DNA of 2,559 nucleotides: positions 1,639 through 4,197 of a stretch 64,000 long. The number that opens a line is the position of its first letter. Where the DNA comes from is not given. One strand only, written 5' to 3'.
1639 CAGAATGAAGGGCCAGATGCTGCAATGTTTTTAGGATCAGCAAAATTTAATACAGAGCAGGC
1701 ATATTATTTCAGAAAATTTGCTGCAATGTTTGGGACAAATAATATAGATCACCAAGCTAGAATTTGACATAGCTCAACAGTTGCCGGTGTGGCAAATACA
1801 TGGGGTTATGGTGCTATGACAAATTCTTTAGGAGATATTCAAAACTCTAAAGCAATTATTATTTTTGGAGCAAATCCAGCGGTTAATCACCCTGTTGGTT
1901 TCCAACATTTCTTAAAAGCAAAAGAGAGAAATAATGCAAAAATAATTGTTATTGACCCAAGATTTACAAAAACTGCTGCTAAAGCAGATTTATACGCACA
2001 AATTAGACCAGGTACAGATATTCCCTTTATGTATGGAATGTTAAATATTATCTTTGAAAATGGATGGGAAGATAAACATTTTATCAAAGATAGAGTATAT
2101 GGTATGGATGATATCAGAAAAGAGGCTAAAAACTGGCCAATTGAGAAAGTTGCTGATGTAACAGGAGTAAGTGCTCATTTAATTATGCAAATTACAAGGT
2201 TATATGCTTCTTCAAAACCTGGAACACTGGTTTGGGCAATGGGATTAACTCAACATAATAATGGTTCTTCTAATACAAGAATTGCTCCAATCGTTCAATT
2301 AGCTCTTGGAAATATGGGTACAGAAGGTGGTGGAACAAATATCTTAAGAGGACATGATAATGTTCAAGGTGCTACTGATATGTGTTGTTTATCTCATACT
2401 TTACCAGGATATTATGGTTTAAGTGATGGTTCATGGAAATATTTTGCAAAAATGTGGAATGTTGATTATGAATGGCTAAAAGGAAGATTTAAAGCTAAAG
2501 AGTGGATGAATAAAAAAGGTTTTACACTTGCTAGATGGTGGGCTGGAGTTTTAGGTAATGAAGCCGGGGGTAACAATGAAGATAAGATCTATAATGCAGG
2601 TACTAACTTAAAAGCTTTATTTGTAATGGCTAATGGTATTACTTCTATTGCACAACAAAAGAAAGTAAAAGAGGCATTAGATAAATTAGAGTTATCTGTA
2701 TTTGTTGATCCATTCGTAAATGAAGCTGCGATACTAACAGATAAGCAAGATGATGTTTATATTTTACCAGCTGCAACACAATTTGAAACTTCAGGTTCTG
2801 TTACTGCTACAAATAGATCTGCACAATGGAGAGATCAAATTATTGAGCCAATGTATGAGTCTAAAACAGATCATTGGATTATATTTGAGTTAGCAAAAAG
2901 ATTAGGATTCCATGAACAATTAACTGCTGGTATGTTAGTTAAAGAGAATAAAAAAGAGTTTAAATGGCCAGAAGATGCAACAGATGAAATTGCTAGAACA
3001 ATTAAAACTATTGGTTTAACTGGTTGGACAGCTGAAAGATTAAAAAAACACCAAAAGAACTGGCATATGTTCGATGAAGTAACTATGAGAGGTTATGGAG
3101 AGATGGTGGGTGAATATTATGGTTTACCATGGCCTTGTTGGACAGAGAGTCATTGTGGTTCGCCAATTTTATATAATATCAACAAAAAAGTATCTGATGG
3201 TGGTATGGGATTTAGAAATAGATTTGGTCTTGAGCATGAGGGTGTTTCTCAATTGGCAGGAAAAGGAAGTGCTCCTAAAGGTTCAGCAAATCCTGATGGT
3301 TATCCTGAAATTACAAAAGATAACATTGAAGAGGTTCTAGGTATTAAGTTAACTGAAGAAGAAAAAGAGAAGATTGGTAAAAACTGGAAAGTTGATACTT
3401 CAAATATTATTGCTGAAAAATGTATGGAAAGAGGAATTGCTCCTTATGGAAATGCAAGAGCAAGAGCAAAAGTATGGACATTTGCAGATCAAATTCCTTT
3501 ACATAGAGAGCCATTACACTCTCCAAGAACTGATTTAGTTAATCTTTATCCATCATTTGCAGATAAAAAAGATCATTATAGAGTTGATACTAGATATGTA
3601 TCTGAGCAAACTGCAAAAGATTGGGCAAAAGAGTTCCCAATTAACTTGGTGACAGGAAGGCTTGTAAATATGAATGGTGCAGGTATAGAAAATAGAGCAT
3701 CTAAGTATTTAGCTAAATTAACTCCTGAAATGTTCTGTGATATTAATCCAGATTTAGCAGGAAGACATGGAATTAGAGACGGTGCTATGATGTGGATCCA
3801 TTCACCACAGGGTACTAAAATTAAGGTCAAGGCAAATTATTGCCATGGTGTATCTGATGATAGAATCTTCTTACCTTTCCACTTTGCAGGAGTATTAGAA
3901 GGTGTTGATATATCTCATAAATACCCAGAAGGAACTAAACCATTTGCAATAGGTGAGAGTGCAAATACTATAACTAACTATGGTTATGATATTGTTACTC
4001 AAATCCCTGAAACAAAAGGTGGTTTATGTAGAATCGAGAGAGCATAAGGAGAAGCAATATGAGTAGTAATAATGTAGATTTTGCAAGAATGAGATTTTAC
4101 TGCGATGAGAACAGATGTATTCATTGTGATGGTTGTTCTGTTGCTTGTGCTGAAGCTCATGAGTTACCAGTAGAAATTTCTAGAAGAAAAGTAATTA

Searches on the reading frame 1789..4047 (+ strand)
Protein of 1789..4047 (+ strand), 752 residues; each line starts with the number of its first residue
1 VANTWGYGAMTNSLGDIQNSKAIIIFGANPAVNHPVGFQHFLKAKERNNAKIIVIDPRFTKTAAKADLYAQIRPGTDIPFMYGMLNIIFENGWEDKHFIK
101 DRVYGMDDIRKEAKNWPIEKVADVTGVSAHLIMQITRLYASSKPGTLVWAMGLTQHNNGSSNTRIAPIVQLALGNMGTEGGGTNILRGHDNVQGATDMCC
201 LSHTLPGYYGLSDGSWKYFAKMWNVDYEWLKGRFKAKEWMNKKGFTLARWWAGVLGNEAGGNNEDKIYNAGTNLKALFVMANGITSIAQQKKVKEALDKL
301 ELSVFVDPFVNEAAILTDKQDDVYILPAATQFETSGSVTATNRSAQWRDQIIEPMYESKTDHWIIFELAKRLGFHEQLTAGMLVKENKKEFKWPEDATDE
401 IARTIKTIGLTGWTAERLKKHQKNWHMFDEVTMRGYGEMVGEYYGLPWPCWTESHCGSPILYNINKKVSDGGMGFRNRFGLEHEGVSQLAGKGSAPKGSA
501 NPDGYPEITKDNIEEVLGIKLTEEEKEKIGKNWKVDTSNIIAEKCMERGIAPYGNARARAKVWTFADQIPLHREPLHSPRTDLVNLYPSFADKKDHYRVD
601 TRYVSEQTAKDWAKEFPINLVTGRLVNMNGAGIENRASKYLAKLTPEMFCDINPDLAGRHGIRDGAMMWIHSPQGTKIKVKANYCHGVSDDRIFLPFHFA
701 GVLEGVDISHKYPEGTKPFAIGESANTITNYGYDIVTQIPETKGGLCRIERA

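Call 75: search_protein_families(library=pfam, proteins=[window:1789-4047:+], max_evalue=0.00001)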
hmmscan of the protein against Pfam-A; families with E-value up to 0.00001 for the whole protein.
window:1789-4047:+ (752 aa): 2 families
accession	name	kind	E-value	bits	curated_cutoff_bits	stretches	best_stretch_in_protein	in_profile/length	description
PF00384.28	Molybdopterin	-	2.3e-39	135.8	24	1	9-371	97-353/353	Molybdopterin oxidoreductase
PF01568.27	Molydop_binding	-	7.5e-17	61.8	26.8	1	619-744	2-108/110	Molydopterin dinucleotide binding domain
